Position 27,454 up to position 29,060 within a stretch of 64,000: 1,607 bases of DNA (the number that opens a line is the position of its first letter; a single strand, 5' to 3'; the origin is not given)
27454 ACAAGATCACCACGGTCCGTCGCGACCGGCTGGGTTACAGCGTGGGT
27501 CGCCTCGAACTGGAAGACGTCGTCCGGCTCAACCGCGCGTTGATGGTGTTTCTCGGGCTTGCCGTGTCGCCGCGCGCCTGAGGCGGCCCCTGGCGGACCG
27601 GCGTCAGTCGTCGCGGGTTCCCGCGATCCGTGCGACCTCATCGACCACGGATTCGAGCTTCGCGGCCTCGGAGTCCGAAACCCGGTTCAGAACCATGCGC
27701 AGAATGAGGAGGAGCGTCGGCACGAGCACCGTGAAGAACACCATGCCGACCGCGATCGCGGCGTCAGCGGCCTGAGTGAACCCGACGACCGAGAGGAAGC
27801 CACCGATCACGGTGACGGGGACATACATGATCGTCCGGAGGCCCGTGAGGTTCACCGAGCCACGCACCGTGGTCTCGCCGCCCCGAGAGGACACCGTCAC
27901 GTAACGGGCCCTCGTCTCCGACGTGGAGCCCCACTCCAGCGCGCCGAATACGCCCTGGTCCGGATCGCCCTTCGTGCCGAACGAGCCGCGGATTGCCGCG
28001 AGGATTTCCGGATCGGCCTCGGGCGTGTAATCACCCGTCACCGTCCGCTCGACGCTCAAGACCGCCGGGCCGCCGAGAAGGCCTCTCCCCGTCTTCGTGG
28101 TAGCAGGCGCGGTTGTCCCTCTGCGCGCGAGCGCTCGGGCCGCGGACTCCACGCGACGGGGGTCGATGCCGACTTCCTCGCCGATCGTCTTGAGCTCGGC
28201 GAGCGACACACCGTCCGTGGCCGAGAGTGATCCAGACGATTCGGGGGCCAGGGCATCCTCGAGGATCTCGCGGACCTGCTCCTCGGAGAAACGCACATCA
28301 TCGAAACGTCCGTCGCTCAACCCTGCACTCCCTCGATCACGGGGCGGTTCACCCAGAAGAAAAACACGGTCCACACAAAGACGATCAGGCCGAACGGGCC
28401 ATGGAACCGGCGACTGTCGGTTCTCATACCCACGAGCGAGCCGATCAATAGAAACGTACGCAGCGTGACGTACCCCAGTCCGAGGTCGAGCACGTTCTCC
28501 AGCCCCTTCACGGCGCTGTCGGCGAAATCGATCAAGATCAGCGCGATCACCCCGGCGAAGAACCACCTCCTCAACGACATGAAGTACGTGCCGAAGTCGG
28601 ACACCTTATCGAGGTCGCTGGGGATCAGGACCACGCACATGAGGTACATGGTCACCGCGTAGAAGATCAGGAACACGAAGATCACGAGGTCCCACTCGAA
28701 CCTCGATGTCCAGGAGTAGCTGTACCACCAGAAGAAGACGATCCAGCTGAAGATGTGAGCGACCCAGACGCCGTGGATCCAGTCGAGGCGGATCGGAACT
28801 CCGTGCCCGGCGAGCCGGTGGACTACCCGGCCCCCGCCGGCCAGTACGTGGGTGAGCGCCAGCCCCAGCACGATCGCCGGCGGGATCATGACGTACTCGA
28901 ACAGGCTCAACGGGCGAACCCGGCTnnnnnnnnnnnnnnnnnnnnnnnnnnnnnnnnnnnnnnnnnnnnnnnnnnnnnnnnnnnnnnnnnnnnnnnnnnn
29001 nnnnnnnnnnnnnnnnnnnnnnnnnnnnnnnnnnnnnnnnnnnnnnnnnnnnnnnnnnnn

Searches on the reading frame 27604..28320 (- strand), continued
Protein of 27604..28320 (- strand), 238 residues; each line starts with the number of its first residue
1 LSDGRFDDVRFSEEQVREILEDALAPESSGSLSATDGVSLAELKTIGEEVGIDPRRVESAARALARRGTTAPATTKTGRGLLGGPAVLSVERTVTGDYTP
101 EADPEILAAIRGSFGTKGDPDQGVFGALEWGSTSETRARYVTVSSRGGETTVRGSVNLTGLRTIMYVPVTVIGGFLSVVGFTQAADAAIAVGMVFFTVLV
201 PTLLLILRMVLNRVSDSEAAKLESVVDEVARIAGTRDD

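Call 91: find_related_loci(query=A4, collection=viral_contigs, flank=5000)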
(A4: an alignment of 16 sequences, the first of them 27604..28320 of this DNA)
Query A4 (238 aa) in viral_contigs; peptide patterns used: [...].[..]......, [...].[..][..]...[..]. (x = any residue, [..] = any of these).
127 stretches matched a pattern, but none encodes a relative of the query by tblastn (E <= 1e-3).

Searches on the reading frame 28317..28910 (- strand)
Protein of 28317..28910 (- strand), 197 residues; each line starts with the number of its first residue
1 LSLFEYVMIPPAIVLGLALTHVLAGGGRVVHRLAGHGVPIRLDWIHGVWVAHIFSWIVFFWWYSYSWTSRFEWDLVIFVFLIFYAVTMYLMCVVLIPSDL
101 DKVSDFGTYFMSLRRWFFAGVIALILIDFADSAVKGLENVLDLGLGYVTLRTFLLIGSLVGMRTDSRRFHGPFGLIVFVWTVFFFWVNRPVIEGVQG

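Call 3: search_protein_families(library=pfam, proteins=[window:28317-28910:-], max_evalue=1)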
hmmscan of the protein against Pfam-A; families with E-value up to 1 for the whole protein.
window:28317-28910:- (197 aa): 1 family
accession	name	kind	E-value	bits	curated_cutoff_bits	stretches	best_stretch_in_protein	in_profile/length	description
PF24954.1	DUF7763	-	0.059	14.1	27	1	63-88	20-45/77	Domain of unknown function (DUF7763)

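Call 4: search_protein_families(library=ncbifam, proteins=[window:28317-28910:-], max_evalue=1)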
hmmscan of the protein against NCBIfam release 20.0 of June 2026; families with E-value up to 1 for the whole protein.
window:28317-28910:- (197 aa): 0 families

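Call 8: find_homologous_proteins(query=window:28317-28910:-)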
Query window:28317-28910:- (197 aa): 46 proteins with E <= 0.001 among 345 candidates.
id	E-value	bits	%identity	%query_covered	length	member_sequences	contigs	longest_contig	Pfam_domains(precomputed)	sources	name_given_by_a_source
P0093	5.8e-121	420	100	96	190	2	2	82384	-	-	-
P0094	2.7e-98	346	79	98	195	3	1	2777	-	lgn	-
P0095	4.5e-97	342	77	98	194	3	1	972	-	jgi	-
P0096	4.9e-97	342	76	98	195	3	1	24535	-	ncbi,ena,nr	ncbi:MAG: hypothetical protein R3195_17495 [Gemmatimonadota bacterium]|nr:hypothetical protein [Gemm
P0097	5.8e-97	342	76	98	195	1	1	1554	-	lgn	-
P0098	5.4e-96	339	76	97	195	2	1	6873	-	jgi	jgi:hypothetical protein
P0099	4.3e-94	332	75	98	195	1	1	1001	-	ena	-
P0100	6.8e-94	332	74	98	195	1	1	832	-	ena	-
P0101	7.0e-94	332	75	98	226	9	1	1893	-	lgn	-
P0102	5.0e-93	329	76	95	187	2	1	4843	-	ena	-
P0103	1.9e-92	327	72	98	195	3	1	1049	-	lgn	-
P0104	1.4e-91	324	71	98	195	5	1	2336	-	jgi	jgi:hypothetical protein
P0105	6.1e-91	322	72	98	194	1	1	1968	-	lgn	-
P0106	1.8e-90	320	72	97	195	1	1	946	-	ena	-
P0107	1.2e-89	318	72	98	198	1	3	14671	-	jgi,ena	-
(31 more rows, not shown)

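Call 12: find_encoding_contigs(protein=P0096, flank=8000, max_places=3)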
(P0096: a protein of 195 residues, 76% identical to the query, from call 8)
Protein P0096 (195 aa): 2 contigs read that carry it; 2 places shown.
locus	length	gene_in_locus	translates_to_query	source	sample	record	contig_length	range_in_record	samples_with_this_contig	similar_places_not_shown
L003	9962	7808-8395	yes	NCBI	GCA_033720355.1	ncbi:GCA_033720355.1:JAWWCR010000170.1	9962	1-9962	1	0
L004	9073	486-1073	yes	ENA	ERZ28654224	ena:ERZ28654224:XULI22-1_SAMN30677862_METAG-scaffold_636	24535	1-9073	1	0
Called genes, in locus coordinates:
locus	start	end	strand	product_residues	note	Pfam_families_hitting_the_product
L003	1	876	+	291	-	PF00144:Beta-lactamase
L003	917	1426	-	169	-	PF04978:MST (weak), PF12867:DinB_2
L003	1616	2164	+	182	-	PF13302:Acetyltransf_3, PF00583:Acetyltransf_1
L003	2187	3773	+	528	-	PF04389:Peptidase_M28, PF01546:Peptidase_M20 (weak)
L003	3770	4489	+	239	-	-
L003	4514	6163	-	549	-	PF00890:FAD_binding_2, PF01946:Thi4 (faint), PF03486:HI0933_like (faint), PF12831:FAD_oxidored (weak), PF13450:NAD_binding_8 (weak)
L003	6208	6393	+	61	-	-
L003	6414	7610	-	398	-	PF03150:CCP_MauG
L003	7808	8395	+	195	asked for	-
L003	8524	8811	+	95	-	-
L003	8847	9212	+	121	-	-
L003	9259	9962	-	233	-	PF03724:META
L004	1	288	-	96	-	?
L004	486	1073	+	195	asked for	-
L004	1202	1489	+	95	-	-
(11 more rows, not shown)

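Call 34: search_solved_structures(query=A3, max_evalue=10)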
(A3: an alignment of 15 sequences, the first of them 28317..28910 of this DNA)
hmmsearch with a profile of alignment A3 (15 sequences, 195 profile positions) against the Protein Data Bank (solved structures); distinct sequences matched with E-value up to 10: 0.

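Call 36: search_protein_families(library=padloc, proteins=[window:28317-28910:-], max_evalue=0.1)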
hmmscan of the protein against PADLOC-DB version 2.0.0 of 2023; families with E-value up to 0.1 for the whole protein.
window:28317-28910:- (197 aa): 0 families

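Call 37: search_protein_families(library=phrogs, proteins=[window:28317-28910:-], max_evalue=0.1)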
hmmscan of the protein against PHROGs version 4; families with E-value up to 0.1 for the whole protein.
window:28317-28910:- (197 aa): 0 families

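Call 39: find_related_loci(query=A3, collection=metagenome_contigs, flank=5000)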
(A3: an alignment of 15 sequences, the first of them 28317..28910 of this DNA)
Query A3 (197 aa) in metagenome_contigs; peptide patterns used: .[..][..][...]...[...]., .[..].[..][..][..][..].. (x = any residue, [..] = any of these).
209 stretches matched a pattern; 7 encode a relative of the query (tblastn E <= 1e-3); 7 distinct loci.
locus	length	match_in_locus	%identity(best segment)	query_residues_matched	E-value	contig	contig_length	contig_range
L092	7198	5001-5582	73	1-194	2e-98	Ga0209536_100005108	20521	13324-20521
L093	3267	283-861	72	1-193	5e-96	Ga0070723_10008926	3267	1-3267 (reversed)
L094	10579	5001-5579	71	1-193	2e-92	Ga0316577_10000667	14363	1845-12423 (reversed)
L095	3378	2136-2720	70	1-195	3e-93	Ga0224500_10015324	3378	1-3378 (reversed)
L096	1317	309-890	68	1-194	8e-98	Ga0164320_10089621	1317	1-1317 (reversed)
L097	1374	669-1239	80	1-194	4e-81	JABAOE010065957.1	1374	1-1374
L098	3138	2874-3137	78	1-88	2e-42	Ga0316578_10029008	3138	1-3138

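Call 61: search_protein_representatives(alignment_id=A3)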
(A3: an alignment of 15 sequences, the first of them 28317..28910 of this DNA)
Query: 15 sequences, 195 profile positions. Proteins with E-value up to 0.001 (for the whole library): 2449; up to 1e-10: 818; up to 1e-30: 48. The best 150 are listed.
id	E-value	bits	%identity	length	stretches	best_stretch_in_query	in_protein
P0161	1.3e-86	305.7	-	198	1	2-194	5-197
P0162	1.3e-49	185.0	-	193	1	1-190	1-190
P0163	9.5e-46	172.4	-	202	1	1-136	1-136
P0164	1.7e-43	165.0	-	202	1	1-192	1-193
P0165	2.4e-43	164.5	-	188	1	1-185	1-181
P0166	5.8e-42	160.0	-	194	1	1-180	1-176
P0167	1.3e-41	158.9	-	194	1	1-185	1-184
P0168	9.2e-41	156.1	-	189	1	1-186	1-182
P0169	3.6e-40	154.2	-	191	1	1-183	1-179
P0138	4.6e-40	153.8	-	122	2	65-179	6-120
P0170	7.4e-40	153.1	-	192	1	1-122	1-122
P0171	9.0e-40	152.9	-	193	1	1-185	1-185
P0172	2.1e-39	151.7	-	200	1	1-191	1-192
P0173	5.4e-39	150.3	-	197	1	1-181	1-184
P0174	2.1e-38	148.4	-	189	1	1-181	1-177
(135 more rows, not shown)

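Call 64: search_protein_families(library=pfam, alignment_id=A5, max_evalue=10)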
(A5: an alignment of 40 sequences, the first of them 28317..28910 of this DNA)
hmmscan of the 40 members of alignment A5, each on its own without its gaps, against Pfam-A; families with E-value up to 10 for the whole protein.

A. member 1, window:28317-28910:- (197 aa): 1 family
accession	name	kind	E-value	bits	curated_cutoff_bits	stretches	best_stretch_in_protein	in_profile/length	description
PF24954.1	DUF7763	-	0.059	14.1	27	1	63-88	20-45/77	Domain of unknown function (DUF7763)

B. families by the number of members that match (of 40 scanned): 27 families (the first 25 are shown)
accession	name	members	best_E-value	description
PF04238.17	DUF420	2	0.089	Protein of unknown function (DUF420)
PF14126.11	DUF4293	2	0.35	Domain of unknown function (DUF4293)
PF15086.11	UPF0542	2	0.53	Uncharacterised protein family UPF0542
PF24954.1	DUF7763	1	0.059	Domain of unknown function (DUF7763)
PF00654.25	Voltage_CLC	1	0.075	Voltage gated chloride channel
PF23355.1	IFT52_GIFT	1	0.11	IFT52 GIFT domain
PF03006.26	HlyIII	1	0.17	Haemolysin-III related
PF09586.16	YfhO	1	0.25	Bacterial membrane protein YfhO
PF06796.16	NapE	1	0.29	Periplasmic nitrate reductase protein NapE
PF02402.22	Lysis_col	1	0.36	Lysis protein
PF01027.25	Bax1-I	1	0.38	Inhibitor of apoptosis-promoting Bax1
PF03739.19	LptF_LptG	1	0.49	Lipopolysaccharide export system permease LptF/LptG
PF05620.16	TMEM208_SND2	1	0.55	SRP-independent targeting protein 2/TMEM208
PF16165.10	Ferlin_C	1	0.99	Ferlin C-terminus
PF19510.5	DUF6044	1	1.1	Protein of unknown function (DUF6044)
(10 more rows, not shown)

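Call 72: find_encoding_contigs(protein=P0094, flank=5000, max_places=3)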
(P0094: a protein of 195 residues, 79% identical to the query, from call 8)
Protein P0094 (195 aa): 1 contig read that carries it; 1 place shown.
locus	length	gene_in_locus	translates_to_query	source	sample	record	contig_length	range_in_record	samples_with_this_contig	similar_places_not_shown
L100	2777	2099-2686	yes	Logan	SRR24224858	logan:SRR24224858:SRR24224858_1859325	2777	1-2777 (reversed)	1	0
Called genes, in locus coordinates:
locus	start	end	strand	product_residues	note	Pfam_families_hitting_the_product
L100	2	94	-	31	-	?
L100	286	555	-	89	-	PF24732:ParE_like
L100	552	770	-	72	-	-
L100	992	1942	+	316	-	PF00561:Abhydrolase_1, PF12697:Abhydrolase_6, PF12146:Hydrolase_4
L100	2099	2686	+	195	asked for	-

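Call 73: find_encoding_contigs(protein=P0098, flank=6000, max_places=3)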
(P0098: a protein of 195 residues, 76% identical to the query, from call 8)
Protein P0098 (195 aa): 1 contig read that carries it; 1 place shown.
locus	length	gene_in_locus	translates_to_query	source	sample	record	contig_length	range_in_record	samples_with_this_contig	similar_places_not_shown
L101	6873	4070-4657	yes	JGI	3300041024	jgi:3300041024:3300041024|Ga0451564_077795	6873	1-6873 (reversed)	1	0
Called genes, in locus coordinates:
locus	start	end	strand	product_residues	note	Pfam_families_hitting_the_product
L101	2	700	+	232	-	?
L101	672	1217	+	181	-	-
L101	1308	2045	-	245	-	-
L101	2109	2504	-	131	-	PF01042:Ribonuc_L-PSP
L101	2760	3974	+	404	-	PF17170:DUF5128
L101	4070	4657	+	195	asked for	-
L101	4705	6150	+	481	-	PF00884:Sulfatase, PF16347:SGSH_C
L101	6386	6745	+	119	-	-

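Call 90: find_related_loci(query=A3, collection=viral_contigs, flank=5000)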
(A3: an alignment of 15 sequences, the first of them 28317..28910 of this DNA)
Query A3 (197 aa) in viral_contigs; peptide patterns used: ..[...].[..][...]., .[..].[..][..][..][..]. (x = any residue, [..] = any of these).
295 stretches matched a pattern, but none encodes a relative of the query by tblastn (E <= 1e-3).
